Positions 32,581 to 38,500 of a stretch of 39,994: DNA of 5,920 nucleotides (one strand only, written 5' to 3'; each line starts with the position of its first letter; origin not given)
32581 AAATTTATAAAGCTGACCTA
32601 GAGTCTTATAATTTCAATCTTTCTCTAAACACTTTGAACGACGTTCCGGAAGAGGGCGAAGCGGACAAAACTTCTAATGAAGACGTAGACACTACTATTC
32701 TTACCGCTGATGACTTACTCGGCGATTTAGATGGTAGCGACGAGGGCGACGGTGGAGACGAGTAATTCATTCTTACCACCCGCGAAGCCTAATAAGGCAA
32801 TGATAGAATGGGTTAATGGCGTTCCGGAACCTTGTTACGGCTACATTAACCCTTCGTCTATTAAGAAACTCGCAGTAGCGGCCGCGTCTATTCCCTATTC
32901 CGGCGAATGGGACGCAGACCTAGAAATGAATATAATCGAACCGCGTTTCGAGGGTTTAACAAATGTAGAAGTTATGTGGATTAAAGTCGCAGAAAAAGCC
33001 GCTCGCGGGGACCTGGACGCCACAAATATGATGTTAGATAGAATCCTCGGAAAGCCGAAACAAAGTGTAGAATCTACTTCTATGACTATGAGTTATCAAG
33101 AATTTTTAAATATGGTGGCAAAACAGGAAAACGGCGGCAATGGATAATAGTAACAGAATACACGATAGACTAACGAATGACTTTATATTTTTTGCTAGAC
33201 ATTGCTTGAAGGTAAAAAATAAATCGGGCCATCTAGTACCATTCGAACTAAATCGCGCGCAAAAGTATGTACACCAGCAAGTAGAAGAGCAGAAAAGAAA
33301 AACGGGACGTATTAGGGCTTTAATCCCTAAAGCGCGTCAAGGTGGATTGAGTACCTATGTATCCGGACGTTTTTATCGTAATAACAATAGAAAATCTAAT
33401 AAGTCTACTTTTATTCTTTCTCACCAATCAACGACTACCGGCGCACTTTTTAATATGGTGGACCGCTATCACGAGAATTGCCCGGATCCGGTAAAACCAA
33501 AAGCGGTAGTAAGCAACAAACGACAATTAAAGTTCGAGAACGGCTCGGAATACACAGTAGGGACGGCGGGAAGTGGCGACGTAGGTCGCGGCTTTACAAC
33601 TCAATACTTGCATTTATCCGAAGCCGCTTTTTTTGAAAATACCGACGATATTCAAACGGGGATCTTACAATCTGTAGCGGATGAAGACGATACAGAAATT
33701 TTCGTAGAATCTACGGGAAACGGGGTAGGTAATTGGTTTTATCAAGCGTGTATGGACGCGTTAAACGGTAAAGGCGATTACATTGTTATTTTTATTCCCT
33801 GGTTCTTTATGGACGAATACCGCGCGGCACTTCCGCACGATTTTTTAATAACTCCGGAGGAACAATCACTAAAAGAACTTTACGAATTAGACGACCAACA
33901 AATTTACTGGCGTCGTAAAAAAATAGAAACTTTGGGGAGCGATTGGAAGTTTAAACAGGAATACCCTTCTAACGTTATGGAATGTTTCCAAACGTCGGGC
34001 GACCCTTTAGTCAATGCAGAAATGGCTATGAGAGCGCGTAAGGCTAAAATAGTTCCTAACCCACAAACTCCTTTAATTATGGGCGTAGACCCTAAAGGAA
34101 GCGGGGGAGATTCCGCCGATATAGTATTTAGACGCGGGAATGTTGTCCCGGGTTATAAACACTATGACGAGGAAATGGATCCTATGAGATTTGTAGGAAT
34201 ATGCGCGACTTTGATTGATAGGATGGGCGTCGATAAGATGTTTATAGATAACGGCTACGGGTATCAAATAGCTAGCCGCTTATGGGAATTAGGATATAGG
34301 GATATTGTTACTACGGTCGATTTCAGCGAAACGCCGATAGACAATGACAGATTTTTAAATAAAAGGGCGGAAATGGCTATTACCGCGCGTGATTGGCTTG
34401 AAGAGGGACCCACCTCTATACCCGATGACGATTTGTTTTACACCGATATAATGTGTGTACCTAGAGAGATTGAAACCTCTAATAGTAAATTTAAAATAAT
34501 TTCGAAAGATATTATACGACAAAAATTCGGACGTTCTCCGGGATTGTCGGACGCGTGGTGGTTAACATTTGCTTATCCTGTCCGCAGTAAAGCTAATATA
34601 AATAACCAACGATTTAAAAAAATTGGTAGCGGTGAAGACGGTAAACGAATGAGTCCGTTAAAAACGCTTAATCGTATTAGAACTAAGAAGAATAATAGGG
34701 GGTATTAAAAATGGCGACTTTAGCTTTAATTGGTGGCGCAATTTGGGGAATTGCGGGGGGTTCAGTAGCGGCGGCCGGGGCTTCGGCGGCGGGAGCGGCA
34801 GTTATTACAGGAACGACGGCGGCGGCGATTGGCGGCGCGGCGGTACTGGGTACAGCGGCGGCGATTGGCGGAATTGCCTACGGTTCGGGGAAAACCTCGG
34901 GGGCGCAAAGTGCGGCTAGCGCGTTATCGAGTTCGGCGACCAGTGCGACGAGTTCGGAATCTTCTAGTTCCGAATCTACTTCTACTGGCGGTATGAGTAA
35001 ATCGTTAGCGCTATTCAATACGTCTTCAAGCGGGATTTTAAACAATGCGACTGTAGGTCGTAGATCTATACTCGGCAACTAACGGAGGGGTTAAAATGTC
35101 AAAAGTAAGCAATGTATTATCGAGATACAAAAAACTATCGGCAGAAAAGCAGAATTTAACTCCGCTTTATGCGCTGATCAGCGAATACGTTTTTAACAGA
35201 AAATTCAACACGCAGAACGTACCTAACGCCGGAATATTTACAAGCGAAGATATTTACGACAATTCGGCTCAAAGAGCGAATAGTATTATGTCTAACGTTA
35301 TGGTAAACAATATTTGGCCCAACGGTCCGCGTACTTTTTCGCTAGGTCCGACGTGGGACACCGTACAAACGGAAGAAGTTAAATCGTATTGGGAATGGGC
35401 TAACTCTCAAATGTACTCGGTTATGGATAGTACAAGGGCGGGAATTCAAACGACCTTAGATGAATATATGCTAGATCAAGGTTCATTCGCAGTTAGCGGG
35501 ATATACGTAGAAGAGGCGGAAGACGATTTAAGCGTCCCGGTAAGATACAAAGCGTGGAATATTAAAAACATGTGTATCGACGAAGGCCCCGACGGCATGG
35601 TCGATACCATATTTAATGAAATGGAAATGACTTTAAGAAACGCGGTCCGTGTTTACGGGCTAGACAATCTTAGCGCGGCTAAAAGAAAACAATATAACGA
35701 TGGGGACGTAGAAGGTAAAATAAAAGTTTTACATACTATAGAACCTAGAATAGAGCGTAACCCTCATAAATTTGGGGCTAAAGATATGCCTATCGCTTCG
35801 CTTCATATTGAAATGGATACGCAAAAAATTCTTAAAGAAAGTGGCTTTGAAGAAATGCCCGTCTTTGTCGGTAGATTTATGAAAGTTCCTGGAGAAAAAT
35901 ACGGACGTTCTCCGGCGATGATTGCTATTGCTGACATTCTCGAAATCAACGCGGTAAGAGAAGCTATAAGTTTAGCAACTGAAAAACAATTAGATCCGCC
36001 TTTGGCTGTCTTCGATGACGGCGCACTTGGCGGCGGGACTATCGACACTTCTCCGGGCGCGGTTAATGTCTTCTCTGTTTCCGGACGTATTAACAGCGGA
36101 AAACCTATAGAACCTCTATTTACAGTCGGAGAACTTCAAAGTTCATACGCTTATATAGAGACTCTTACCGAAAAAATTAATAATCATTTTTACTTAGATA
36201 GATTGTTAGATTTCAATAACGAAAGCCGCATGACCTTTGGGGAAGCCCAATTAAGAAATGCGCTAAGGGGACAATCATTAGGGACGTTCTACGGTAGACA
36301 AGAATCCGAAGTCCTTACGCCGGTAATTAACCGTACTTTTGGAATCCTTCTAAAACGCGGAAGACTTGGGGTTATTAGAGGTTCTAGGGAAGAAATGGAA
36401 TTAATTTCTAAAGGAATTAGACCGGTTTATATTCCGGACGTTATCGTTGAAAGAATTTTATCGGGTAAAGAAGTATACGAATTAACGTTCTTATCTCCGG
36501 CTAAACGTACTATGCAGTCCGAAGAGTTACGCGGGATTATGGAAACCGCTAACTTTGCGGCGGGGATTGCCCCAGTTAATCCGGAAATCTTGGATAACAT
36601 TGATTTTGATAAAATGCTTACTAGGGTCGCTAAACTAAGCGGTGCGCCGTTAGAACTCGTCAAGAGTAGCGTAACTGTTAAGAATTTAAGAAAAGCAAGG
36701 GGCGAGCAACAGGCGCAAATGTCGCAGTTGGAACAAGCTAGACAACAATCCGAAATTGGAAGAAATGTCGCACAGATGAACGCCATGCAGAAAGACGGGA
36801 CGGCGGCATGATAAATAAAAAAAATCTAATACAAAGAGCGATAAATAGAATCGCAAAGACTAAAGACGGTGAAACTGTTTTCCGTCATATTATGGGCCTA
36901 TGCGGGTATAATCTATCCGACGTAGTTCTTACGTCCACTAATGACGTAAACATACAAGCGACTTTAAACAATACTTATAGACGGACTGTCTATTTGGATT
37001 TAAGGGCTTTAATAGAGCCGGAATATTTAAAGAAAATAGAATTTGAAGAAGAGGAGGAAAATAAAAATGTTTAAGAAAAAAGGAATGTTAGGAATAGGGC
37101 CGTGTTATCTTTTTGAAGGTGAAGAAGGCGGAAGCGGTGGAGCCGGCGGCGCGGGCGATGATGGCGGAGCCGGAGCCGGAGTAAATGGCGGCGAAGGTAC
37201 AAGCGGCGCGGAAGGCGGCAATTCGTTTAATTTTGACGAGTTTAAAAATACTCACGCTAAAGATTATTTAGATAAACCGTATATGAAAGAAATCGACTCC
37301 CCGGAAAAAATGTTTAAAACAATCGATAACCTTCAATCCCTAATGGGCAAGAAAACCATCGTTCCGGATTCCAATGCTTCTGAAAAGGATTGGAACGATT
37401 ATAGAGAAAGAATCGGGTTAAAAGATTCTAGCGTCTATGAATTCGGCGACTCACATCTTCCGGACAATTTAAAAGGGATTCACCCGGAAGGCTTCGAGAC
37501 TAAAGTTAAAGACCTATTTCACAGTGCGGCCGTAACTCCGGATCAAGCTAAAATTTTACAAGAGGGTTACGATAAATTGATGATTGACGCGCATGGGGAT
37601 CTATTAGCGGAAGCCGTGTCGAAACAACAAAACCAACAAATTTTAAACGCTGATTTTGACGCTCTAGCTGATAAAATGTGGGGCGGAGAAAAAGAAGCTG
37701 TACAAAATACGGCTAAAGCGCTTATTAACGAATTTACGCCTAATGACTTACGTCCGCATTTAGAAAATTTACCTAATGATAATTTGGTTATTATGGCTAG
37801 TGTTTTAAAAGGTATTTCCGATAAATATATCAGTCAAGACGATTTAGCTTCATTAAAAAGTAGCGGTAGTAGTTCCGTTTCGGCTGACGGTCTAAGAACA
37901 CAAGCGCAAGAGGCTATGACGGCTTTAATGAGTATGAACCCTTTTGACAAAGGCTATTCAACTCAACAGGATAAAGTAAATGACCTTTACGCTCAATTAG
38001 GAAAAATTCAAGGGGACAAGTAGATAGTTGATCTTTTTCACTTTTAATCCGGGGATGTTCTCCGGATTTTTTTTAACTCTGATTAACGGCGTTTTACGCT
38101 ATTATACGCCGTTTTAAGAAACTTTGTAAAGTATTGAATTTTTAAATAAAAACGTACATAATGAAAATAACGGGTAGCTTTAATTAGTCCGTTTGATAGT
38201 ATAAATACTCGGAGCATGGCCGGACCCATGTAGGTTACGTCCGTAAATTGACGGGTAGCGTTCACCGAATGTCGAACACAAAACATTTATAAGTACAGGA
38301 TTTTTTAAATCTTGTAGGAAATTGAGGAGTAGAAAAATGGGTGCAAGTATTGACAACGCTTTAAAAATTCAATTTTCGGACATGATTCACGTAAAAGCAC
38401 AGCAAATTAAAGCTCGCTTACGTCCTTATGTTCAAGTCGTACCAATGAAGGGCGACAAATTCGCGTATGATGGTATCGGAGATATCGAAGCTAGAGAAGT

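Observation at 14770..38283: Genome-wide asymmetric 13-mer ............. marking the 5' side of transcription units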

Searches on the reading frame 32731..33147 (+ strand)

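Call 10: search_protein_families(library=phrogs, proteins=[window:32731-33147:+], max_evalue=0.001)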
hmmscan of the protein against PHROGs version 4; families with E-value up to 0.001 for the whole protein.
window:32731-33147:+ (138 aa): 1 family
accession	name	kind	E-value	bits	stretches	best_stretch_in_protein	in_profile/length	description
phrog_38011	-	unknown function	0.00021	22.6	1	81-122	43-84/96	-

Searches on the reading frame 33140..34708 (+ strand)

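Call 10: search_protein_families(library=phrogs, proteins=[window:33140-34708:+], max_evalue=0.001)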
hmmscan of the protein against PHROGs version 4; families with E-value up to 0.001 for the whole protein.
window:33140-34708:+ (522 aa): 3 families
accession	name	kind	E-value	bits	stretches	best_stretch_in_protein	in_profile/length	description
phrog_2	-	head and packaging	2.8e-25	90.2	1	30-490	260-599/807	terminase large subunit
phrog_5989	-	head and packaging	2e-10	41.3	1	13-168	119-266/347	terminase large subunit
phrog_26724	-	unknown function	1.9e-07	31.8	1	9-196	8-186/192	-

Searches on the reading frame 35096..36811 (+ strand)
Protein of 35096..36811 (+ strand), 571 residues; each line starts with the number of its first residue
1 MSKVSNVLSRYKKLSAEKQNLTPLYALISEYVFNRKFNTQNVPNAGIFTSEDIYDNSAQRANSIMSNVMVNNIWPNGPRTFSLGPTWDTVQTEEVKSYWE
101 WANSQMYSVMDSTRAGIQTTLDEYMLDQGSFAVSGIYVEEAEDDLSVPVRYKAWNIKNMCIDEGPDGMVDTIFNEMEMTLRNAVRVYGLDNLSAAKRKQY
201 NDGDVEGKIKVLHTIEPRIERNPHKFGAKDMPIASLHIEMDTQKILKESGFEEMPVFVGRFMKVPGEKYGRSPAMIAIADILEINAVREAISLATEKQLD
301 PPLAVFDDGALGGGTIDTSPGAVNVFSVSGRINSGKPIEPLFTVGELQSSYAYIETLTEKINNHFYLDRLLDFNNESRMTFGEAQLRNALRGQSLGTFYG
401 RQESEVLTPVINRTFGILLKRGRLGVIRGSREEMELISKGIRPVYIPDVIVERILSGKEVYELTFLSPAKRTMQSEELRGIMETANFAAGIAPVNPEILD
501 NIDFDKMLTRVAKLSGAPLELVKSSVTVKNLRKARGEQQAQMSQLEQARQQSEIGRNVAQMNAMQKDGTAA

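Call 10: search_protein_families(library=phrogs, proteins=[window:35096-36811:+], max_evalue=0.001)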
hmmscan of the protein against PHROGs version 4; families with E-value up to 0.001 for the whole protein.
window:35096-36811:+ (571 aa): 4 families
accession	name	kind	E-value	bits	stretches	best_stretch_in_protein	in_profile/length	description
phrog_332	-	connector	2.1e-100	337.7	1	6-564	13-547/560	head-tail adaptor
phrog_21643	-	unknown function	1.4e-28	100.8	1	294-563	14-253/268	-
phrog_21528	-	unknown function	7.8e-16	59.2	1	6-224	5-222/224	-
phrog_449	-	connector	3.7e-14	53.1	1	150-559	151-512/520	head-tail adaptor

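Call 20: find_related_loci(query=window:35096-36811:+, collection=viral_contigs, flank=10000)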
Query window:35096-36811:+ (571 aa) in viral_contigs; peptide patterns used: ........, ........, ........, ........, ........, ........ (x = any residue, [..] = any of these).
16 stretches matched a pattern; 8 encode a relative of the query (tblastn E <= 1e-3); 8 distinct loci.
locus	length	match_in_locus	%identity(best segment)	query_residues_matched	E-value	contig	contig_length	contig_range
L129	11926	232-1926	74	2-566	0e+0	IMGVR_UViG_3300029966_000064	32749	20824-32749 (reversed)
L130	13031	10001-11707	72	2-570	0e+0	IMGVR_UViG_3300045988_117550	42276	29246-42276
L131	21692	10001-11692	74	2-565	0e+0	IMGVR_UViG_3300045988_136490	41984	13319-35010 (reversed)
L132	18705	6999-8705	71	3-571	0e+0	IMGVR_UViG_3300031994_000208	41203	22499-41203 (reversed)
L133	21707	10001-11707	72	2-570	0e+0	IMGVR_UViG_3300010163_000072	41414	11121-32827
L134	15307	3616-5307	69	3-565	0e+0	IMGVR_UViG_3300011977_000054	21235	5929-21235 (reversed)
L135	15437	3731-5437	71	2-570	0e+0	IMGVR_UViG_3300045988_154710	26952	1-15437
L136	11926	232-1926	74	2-566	0e+0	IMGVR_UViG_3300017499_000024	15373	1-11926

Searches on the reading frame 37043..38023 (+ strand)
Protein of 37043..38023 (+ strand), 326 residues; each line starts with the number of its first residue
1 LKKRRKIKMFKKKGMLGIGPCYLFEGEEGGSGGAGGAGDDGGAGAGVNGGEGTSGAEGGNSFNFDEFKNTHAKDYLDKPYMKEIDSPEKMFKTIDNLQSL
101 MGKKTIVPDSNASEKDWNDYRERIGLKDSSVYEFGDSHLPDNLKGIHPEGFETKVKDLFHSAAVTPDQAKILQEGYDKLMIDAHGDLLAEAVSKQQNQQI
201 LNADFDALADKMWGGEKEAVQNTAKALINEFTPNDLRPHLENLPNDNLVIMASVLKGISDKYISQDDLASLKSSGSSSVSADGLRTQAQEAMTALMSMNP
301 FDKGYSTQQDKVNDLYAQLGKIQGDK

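Call 10: search_protein_families(library=phrogs, proteins=[window:37043-38023:+], max_evalue=0.001)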
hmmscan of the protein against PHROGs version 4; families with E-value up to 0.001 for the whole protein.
window:37043-38023:+ (326 aa): 1 family
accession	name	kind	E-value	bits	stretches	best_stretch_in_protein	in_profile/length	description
phrog_3742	-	unknown function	8e-10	40.1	1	52-235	27-204/287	-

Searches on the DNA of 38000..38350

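Call 94: search_rna_families(source=window, start=38000, end=38350, threshold=evalue, max_evalue=1)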
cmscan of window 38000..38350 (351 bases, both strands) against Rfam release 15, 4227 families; matches with E-value up to 1: 1.
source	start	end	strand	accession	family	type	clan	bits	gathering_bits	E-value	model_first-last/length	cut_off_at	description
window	38000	38075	+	RF02837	anti-hemB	Gene; sRNA;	-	14.9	49.5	0.5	24-81/81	5'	Burkholderia RNA 7 (anti-hemB)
